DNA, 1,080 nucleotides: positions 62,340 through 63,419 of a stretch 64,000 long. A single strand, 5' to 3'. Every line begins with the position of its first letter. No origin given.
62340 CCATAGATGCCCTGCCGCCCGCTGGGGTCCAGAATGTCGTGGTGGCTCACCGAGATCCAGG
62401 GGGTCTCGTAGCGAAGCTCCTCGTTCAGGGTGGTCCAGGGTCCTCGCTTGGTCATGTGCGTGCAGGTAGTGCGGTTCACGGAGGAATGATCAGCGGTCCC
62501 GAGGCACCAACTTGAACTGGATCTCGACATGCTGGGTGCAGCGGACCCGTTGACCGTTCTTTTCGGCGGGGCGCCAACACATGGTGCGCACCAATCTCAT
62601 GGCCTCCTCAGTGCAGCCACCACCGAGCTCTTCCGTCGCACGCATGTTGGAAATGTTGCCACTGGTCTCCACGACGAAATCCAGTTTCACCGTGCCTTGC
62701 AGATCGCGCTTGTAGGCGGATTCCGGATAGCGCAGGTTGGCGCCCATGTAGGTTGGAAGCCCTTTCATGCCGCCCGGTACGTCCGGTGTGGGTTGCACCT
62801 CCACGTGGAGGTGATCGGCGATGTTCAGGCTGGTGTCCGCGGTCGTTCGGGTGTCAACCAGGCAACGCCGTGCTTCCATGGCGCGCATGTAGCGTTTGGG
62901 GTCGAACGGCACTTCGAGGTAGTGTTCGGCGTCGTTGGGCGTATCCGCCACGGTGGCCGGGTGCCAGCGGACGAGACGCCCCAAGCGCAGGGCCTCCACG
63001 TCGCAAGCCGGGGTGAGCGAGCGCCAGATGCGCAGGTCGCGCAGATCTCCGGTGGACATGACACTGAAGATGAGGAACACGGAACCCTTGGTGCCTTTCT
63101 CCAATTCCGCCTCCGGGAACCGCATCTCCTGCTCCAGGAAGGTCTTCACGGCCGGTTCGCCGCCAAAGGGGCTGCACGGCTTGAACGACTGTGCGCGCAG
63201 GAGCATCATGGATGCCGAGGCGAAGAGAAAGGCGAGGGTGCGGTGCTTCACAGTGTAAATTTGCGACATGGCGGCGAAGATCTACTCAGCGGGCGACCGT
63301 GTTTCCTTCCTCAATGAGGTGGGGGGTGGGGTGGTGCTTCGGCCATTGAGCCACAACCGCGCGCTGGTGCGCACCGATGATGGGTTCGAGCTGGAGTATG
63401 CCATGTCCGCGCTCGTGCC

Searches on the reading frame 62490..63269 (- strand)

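Call 39: search_protein_families(library=pfam, proteins=[window:62490-63269:-], max_evalue=0.00001)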
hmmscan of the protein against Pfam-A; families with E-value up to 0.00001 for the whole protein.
window:62490-63269:- (259 aa): 1 family
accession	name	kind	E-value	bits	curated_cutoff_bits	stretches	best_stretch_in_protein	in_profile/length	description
PF03544.19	TonB_C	-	1.7e-25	89.7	24.6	2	178-254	2-79/79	Gram-negative bacterial TonB protein C-terminal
